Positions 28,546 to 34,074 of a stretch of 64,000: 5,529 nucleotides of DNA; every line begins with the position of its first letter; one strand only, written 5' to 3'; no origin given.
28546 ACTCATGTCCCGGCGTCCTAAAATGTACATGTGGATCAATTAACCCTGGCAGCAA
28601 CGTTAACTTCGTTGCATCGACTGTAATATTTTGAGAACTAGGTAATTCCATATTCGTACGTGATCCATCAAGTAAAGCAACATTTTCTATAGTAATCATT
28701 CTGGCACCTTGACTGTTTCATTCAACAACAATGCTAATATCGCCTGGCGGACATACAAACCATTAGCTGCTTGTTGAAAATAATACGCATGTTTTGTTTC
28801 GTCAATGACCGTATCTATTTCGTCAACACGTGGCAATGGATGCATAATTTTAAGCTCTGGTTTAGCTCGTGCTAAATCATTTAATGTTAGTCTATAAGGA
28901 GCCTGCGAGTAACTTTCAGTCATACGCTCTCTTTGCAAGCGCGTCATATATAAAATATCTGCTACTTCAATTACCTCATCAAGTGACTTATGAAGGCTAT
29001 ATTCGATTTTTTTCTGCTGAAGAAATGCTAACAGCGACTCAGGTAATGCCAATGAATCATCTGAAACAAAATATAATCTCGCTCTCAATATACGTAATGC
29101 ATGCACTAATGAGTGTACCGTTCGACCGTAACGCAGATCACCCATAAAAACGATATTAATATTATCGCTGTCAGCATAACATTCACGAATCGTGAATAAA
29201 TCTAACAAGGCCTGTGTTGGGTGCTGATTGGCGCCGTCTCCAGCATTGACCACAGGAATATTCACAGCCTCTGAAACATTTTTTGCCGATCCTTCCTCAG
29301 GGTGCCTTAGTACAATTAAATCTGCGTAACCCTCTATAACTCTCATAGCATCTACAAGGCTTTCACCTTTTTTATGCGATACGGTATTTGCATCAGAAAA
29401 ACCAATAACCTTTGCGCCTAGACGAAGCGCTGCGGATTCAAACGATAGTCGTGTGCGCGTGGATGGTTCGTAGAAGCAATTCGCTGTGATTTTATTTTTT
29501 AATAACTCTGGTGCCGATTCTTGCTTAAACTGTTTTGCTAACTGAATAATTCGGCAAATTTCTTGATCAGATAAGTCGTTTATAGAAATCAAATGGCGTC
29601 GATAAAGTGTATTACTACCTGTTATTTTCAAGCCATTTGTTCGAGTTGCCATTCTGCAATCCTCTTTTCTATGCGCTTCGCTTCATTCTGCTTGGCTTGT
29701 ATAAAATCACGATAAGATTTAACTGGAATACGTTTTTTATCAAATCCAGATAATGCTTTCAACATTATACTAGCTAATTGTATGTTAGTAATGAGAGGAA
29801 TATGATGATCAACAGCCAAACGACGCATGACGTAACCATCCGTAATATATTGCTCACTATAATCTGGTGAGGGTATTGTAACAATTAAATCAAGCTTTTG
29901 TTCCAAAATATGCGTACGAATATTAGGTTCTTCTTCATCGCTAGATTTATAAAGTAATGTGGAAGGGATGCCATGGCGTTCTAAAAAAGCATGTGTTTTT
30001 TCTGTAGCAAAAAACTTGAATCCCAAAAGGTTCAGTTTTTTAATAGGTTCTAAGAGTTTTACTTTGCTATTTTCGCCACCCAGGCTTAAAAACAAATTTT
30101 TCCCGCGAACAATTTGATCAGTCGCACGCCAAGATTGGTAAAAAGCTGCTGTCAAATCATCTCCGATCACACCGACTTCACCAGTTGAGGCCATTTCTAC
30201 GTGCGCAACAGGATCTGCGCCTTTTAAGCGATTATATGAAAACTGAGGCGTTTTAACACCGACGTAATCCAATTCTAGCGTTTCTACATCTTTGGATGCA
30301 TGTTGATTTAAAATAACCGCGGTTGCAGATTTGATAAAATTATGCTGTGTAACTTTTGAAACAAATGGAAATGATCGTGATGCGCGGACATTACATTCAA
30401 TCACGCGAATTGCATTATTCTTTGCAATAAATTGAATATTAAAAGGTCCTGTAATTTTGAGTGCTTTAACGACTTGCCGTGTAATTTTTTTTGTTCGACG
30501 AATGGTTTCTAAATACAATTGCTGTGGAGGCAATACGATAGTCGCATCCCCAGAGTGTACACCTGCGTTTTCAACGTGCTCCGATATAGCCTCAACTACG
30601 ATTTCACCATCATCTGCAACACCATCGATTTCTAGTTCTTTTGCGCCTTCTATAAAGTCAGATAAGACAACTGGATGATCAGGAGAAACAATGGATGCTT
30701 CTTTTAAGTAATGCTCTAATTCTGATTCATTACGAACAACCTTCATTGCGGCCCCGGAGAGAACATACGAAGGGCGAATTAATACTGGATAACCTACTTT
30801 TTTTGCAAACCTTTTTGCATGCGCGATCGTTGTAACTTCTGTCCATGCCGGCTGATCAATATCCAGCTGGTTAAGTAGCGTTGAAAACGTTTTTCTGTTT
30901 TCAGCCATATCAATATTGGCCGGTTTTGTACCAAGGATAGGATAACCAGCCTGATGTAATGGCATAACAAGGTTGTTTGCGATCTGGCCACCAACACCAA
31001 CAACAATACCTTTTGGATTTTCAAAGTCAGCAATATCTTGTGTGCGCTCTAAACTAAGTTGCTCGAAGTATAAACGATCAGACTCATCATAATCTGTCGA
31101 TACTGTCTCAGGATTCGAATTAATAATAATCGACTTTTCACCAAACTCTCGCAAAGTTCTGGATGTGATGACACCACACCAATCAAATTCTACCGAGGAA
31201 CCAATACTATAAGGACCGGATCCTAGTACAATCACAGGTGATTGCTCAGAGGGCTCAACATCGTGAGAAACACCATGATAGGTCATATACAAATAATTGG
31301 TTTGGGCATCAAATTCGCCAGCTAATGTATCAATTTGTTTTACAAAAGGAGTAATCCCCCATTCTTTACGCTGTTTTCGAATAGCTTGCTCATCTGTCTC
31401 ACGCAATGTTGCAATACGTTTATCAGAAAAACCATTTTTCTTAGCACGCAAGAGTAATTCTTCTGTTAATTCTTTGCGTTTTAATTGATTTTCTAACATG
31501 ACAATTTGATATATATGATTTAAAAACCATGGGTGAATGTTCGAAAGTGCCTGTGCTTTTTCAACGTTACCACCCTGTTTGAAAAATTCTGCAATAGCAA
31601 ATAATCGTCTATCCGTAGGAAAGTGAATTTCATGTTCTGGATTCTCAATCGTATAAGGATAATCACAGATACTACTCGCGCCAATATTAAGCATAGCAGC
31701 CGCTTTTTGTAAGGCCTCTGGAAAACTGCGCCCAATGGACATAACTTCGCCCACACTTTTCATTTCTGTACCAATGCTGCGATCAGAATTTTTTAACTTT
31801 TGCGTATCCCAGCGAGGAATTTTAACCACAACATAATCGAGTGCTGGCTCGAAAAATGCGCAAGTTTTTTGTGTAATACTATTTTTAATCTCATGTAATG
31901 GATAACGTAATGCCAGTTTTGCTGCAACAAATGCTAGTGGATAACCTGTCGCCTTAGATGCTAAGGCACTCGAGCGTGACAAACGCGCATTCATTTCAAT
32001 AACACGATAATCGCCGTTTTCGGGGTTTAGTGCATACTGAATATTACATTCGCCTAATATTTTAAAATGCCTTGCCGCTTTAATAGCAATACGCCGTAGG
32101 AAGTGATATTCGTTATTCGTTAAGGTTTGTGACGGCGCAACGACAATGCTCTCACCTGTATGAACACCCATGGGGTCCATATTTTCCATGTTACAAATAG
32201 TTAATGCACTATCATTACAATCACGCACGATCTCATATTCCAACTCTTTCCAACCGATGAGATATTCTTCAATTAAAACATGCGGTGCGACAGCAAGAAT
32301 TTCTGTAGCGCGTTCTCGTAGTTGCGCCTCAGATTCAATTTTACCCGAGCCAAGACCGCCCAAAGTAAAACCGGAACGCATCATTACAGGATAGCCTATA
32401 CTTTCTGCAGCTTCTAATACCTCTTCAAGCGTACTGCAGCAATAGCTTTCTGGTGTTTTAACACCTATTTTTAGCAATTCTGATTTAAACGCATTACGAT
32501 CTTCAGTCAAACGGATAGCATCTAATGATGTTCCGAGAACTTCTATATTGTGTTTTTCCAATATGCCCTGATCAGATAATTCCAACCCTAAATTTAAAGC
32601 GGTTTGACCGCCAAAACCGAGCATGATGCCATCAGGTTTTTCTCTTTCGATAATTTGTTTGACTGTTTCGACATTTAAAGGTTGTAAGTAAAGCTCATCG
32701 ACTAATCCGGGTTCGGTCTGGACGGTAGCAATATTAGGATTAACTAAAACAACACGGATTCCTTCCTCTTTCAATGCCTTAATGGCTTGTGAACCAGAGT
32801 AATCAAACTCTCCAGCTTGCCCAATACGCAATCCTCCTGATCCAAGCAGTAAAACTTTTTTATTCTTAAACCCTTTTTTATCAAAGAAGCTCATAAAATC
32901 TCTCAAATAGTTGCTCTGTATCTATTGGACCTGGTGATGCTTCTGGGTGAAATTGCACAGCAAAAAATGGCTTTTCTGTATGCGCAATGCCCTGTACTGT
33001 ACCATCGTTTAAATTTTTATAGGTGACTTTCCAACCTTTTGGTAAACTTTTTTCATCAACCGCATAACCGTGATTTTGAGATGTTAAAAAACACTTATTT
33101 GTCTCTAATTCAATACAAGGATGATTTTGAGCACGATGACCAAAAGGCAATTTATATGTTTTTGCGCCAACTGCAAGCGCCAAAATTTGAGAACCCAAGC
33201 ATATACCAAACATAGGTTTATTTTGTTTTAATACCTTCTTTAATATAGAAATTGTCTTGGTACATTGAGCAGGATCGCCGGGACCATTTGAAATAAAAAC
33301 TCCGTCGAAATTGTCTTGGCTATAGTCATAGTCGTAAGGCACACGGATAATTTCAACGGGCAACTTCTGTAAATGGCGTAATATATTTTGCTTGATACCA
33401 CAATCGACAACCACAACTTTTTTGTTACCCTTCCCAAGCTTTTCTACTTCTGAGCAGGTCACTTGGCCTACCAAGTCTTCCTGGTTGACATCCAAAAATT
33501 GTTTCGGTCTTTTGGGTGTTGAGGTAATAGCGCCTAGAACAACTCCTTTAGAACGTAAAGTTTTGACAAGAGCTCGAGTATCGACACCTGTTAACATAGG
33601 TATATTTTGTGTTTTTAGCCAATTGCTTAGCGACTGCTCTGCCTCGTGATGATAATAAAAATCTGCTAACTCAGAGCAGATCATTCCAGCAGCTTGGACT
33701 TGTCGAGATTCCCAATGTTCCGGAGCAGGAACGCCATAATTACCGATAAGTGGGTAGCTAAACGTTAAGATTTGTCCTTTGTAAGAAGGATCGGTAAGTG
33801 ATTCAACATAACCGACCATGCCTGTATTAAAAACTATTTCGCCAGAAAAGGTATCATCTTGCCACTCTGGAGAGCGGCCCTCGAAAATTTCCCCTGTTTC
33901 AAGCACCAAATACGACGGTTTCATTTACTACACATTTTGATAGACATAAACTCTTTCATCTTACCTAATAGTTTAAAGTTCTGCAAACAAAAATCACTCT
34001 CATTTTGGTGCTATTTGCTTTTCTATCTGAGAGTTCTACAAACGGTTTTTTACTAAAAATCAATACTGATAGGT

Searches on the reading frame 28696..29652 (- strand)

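Call 87: search_protein_families(library=pfam, proteins=[window:28696-29652:-], max_evalue=0.0001)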
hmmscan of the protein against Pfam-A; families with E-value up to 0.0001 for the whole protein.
window:28696-29652:- (318 aa): 2 families
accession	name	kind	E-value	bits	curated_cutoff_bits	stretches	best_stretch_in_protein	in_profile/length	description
PF02729.26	OTCace_N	-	9.8e-48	162.4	29.9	1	19-157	1-148/148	Aspartate/ornithine carbamoyltransferase, carbamoyl-P binding domain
PF00185.30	OTCace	-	1e-28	100.8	29.4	1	163-309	1-157/157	Aspartate/ornithine carbamoyltransferase, Asp/Orn binding domain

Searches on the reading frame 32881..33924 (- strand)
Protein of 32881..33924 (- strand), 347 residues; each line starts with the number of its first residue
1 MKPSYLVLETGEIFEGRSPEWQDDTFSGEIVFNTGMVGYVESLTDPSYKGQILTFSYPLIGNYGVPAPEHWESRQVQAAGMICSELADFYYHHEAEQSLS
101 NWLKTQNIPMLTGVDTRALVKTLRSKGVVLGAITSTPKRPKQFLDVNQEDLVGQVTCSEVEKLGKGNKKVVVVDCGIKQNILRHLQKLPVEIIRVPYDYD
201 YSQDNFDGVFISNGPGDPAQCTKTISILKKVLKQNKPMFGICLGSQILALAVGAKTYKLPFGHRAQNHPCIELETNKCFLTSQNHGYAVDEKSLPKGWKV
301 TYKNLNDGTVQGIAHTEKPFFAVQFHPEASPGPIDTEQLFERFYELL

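Call 87: search_protein_families(library=pfam, proteins=[window:32881-33924:-], max_evalue=0.0001)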
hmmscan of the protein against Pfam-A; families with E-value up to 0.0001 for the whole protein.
window:32881-33924:- (347 aa): 4 families
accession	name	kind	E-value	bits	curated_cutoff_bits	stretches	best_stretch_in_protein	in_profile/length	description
PF00117.34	GATase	-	8.3e-56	189.1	22.8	1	171-345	1-189/190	Glutamine amidotransferase class-I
PF00988.28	CPSase_sm_chain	-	1.1e-45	155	27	1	6-133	1-126/126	Carbamoyl-phosphate synthase small chain, CPSase domain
PF07722.19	Peptidase_C26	-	1.7e-11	44.7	20.5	1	217-328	87-219/219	Peptidase C26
PF01965.30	DJ-1_PfpI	-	2.2e-05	24.8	26.6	1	200-251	56-110/165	DJ-1/PfpI family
